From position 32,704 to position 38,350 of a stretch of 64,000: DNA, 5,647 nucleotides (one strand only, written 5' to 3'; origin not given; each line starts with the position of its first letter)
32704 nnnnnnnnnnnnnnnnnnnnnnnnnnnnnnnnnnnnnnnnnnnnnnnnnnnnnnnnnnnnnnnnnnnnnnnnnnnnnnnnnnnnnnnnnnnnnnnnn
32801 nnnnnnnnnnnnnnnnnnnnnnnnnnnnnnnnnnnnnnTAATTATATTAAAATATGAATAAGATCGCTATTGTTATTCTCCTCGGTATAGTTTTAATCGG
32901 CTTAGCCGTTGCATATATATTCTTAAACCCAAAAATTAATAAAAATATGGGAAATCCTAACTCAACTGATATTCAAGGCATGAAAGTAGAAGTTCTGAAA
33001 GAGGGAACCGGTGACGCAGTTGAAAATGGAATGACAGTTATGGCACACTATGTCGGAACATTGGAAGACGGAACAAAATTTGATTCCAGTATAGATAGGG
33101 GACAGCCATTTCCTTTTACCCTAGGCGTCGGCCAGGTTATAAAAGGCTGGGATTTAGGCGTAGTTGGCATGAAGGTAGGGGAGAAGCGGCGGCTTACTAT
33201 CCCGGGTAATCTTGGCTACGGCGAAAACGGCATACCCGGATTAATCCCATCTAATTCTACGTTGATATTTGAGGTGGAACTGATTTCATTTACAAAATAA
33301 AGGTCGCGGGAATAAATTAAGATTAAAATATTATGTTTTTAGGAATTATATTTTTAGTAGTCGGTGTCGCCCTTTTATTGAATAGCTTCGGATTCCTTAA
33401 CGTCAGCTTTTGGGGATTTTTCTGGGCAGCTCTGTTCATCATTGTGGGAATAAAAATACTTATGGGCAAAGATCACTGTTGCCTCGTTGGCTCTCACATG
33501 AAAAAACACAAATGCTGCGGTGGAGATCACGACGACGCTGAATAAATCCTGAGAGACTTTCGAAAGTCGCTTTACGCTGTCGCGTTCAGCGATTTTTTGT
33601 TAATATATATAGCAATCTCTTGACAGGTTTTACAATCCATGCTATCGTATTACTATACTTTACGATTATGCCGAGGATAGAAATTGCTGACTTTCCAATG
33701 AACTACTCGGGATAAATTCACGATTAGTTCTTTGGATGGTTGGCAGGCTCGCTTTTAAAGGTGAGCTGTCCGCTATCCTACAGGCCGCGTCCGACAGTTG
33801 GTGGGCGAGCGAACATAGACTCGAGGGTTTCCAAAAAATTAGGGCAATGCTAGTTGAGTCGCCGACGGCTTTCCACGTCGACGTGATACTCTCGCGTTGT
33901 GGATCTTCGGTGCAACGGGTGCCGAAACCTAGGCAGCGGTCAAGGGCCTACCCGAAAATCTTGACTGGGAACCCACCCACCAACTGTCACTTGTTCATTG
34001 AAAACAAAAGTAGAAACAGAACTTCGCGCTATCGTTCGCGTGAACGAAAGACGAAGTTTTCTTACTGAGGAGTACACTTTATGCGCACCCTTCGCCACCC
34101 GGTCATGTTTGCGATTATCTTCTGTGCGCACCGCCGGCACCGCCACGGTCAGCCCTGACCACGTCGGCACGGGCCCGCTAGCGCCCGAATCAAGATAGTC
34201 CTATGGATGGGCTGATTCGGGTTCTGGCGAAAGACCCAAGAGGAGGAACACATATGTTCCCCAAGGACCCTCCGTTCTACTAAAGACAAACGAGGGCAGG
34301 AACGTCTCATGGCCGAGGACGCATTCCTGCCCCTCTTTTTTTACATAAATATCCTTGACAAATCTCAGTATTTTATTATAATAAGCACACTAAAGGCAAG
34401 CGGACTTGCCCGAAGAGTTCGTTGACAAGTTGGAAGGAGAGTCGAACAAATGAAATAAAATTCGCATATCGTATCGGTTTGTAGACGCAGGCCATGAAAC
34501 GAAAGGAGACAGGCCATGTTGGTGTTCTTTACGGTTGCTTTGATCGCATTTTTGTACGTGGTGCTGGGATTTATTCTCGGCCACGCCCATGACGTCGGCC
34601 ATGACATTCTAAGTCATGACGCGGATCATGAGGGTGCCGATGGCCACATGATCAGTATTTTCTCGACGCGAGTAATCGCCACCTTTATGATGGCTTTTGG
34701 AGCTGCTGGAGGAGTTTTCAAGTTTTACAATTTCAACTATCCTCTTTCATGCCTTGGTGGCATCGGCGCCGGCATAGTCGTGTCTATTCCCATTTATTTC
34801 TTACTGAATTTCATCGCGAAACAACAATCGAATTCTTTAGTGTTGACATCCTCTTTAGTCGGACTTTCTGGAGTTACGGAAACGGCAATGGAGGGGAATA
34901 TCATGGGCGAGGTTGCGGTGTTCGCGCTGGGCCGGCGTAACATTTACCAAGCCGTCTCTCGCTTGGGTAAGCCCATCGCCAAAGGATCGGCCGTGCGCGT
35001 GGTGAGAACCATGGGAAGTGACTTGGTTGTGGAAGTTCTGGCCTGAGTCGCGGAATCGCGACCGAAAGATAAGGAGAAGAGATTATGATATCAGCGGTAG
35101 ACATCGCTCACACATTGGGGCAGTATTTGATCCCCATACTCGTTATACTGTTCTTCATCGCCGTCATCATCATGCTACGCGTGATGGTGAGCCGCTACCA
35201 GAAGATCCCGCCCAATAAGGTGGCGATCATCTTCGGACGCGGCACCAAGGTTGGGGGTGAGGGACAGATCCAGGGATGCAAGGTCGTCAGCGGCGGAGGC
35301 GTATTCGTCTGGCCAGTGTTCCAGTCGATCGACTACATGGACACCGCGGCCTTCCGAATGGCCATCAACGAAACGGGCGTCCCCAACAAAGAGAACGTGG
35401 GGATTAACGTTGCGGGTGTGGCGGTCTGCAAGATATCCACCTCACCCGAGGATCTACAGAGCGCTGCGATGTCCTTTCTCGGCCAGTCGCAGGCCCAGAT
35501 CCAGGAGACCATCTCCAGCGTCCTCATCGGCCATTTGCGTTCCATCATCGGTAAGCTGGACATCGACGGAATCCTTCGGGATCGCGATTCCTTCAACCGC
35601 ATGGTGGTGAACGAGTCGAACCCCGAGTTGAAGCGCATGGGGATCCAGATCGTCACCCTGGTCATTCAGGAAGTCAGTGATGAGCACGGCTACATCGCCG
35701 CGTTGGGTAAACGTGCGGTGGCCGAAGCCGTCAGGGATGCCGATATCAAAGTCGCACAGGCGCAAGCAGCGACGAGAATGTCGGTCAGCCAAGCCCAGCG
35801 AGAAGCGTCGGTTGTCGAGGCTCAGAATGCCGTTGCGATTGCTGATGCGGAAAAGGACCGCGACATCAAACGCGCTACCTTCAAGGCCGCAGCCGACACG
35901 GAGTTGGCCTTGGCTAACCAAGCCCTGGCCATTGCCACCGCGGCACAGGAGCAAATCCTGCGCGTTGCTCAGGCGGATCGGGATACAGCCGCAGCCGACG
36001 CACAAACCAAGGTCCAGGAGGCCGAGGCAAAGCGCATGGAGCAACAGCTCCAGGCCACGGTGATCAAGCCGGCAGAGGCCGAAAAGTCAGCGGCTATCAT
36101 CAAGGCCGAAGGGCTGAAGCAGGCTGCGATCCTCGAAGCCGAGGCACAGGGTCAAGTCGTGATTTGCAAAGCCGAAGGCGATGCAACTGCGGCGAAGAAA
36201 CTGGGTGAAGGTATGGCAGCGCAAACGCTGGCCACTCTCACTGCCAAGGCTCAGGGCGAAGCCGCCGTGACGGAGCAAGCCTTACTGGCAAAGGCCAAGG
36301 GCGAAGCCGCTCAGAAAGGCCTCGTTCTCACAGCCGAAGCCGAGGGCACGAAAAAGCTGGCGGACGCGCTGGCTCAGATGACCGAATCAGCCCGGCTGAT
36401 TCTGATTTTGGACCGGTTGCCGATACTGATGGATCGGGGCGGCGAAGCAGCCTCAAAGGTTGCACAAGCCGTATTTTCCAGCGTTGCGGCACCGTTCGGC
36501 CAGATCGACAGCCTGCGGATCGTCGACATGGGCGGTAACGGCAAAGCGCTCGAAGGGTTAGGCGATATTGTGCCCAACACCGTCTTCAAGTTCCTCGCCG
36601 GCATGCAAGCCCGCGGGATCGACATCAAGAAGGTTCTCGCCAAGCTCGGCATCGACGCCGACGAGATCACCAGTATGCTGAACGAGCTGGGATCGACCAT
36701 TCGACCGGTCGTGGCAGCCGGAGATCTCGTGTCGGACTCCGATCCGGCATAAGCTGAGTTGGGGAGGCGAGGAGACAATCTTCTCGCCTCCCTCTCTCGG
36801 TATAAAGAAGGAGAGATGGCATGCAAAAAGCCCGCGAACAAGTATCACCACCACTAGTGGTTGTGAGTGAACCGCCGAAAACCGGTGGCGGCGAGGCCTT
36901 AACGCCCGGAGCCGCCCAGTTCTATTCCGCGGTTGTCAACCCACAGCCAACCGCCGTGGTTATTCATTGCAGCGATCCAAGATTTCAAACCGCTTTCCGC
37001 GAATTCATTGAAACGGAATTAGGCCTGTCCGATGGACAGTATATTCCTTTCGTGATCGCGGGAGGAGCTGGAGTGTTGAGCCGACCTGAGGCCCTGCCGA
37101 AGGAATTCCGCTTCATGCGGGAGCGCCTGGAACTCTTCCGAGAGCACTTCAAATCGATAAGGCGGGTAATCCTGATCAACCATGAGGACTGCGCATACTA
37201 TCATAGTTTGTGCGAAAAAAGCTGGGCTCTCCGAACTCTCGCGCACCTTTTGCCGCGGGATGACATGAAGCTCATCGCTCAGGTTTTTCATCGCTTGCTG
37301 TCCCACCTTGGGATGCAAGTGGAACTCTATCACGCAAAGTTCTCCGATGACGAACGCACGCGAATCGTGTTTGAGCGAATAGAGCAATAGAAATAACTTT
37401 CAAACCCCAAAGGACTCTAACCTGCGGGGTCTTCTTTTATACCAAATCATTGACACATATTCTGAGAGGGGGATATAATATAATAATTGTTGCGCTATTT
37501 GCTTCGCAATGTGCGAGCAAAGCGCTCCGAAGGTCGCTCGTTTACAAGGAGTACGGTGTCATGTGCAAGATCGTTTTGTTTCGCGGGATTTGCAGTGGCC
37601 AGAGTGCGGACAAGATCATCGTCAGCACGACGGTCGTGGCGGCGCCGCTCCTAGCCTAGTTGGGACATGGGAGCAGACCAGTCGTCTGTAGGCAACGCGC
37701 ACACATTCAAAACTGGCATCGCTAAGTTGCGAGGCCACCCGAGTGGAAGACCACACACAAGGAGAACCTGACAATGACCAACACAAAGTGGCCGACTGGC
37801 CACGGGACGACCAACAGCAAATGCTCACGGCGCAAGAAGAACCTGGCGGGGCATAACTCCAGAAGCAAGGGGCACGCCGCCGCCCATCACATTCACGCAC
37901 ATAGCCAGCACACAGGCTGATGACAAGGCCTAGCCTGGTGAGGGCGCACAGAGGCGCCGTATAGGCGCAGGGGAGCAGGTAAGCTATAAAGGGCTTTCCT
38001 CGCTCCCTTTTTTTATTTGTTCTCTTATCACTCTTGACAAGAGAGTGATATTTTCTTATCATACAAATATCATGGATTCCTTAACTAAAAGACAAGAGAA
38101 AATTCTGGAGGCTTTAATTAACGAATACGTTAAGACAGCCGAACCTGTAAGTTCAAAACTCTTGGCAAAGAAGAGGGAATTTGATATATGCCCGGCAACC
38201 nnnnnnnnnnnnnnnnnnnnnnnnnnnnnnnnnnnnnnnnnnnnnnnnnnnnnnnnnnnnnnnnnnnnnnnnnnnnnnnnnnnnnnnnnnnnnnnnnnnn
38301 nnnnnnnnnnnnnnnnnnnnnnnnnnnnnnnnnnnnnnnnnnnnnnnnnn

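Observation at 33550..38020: GC-elevated island carrying an NfeD-flotillin operon and a beta-CA-like gene, bracketed by structured noncoding units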

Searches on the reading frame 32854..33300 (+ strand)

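Call 12: search_protein_families(library=pfam, proteins=[window:32854-33300:+], max_evalue=0.01)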
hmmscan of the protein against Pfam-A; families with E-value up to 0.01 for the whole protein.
window:32854-33300:+ (148 aa): 1 family
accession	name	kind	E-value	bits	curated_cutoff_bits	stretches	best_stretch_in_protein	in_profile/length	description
PF00254.34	FKBP_C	-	5e-37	126.6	21.1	1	56-144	5-94/94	FKBP-type peptidyl-prolyl cis-trans isomerase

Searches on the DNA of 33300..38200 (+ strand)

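Call 8: search_rna_families(source=window, start=33300, end=38200, threshold=evalue, max_evalue=10)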
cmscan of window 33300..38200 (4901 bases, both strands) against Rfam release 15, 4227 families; matches with E-value up to 10: 2.
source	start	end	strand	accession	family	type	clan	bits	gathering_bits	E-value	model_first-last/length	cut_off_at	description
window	36754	36800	+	RF04002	MIR6143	Gene; miRNA;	-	18.5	75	8.3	22-68/89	no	MIR6143 microRNA precursor family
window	37277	37295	-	RF01303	sR49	Gene; snRNA; snoRNA; CD-box;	-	16.8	50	7.6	1-56/56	no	Small nucleolar RNA sR49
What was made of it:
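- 33655..34342 (+): Unit A: about 690-nt GC-rich (52.5%) orphan transcription unit, ending in an intrinsic terminator (stem about 34292-34335 plus T-run). The only SD-preceded ORF of 12 aa or more on this strand is 25 aa (34081-34158). No Rfam hit at E<=10 (call 8).
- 37480..38016 (+): Unit B: about 540-nt GC-rich (56%), A-rich and U-poor orphan transcription unit ending in a terminator (about 37970-38016). SD-preceded small ORFs lie at 37561-37659 (32 aa), 37743-37856 (37 aa) and 37774-37920 (48 aa), and two further overlapping ORFs start at 37556 and 37563. None is validated. No Rfam hit (call 8).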

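Call 57: search_rna_families(sources=[L003, L009, L015], threshold=evalue, max_evalue=1)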
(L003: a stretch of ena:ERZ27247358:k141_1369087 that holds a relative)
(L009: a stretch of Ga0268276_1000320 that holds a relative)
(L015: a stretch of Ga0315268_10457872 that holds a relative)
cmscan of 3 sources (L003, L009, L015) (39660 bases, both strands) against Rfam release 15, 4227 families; matches with E-value up to 1: 4.
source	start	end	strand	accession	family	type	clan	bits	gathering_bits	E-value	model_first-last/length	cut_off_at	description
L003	15793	15864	+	RF00005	tRNA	Gene; tRNA;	CL00001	66.1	29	2.3e-12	1-71/71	no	tRNA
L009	14359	14430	+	RF00005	tRNA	Gene; tRNA;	CL00001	66.1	29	2.3e-12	1-71/71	no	tRNA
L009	15932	16002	+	RF00005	tRNA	Gene; tRNA;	CL00001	54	29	4.9e-09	1-71/71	no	tRNA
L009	15928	16040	+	RF02435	SpF41_sRNA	Gene; sRNA;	-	34.6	52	0.072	1-105/105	no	Streptococcus sRNA SpF41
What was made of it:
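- On Structured noncoding RNA (for units A and B): The units of the relatives also give nothing (call 57).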

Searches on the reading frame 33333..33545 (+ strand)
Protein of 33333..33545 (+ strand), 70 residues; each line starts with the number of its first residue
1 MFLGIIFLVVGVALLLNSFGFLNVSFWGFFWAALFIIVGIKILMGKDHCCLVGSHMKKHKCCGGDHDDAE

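Call 12: search_protein_families(library=pfam, proteins=[window:33333-33545:+], max_evalue=0.01)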
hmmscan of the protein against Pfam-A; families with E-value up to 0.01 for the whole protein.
window:33333-33545:+ (70 aa): 2 families
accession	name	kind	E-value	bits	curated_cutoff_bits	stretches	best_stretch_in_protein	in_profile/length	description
PF22570.1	LiaF-TM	-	1.4e-08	35.9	27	1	2-46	1-45/98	LiaF transmembrane domain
PF18917.5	LiaI-LiaF-like_TM1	-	3.4e-08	33.9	27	1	1-43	1-42/42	LiaI-LiaF-like transmembrane region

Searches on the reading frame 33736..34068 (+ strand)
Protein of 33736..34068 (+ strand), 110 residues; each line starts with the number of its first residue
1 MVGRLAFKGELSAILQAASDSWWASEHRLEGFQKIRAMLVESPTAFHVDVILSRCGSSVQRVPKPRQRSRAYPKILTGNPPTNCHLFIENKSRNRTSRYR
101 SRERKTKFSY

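Call 12: search_protein_families(library=pfam, proteins=[window:33736-34068:+], max_evalue=0.01)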
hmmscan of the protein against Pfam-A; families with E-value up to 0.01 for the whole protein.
window:33736-34068:+ (110 aa): 0 families

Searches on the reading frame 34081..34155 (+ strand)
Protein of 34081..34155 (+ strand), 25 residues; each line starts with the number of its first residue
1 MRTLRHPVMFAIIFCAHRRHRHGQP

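Call 103: search_protein_families(library=pfam, proteins=[window:34081-34155:+], max_evalue=1)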
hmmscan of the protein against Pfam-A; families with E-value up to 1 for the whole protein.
seq(25 aa): 0 families

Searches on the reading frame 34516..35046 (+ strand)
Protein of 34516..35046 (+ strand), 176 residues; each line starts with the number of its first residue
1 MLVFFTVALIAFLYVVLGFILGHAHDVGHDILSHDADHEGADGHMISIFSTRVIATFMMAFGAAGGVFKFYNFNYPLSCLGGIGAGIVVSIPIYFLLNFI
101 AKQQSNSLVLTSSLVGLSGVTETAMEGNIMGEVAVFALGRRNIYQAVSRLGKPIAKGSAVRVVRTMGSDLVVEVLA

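Call 12: search_protein_families(library=pfam, proteins=[window:34516-35046:+], max_evalue=0.01)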
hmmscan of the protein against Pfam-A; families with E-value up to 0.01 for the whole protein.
window:34516-35046:+ (176 aa): 1 family
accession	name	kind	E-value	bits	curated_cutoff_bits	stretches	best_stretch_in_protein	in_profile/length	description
PF01957.25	NfeD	-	0.00042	20.9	29.1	1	113-173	3-56/57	NfeD-like C-terminal, partner-binding domain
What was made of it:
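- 34516..35046 (+): NfeD-like membrane protein, 176 aa (N-terminal His/Asp-rich loop, hydrophobic segments, C-terminal OB-type partner-binding domain). PF01957 E = 4e-4 over residues 113-173 (call 12).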

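Call 58: search_protein_families(library=ncbifam, proteins=[window:34516-35046:+], max_evalue=0.01)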
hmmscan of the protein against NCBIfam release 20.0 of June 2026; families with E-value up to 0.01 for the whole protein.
window:34516-35046:+ (176 aa): 0 families

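Call 116: search_protein_families(library=pfam, alignment_id=A10, max_evalue=0.01)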
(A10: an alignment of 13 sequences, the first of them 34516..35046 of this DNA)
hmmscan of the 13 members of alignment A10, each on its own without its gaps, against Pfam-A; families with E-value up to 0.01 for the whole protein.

A. member 1, window:34516-35046:+ (176 aa): 1 family
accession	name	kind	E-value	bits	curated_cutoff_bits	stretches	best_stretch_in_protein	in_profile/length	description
PF01957.25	NfeD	-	0.00042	20.9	29.1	1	113-173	3-56/57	NfeD-like C-terminal, partner-binding domain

B. families by the number of members that match (of 13 scanned): 3 families
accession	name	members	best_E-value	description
PF01957.25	NfeD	13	1.9e-08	NfeD-like C-terminal, partner-binding domain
PF00335.26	Tetraspanin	2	0.00034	Tetraspanin family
PF03706.18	LPG_synthase_TM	1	0.0047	Lysylphosphatidylglycerol synthase TM region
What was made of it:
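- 34516..35046 (+): 13/13 family members hit PF01957, best 1.9e-8 (call 116).
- On NfeD (NfeD2, YuaF/YqiJ type): All 13 orthologues hit PF01957, best 1.9e-8 (call 116).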

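Call 117: search_solved_structures(query=A10, max_evalue=1)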
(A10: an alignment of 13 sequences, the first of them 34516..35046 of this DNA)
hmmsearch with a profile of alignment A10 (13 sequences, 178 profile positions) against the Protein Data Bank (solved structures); distinct sequences matched with E-value up to 1: 3.
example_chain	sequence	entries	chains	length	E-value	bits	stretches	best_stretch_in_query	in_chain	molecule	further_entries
3wwv_A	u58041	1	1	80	0.00037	23.5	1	113-175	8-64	Stomatin operon partner protein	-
2k14_A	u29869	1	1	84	0.0025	20.8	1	112-174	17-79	YuaF protein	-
2k5h_A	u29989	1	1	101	0.038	17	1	112-176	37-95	Conserved protein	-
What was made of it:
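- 34516..35046 (+): Family profile hits PDB 3wwv at 3.7e-4 and YuaF 2k14 at 2.5e-3 (call 117).
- On NfeD (NfeD2, YuaF/YqiJ type): The family profile hits PDB 3wwv and YuaF 2k14 (call 117).
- Checked: The family profile hits PDB YuaF and the stomatin-operon partner (calls 12, 116, 117).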
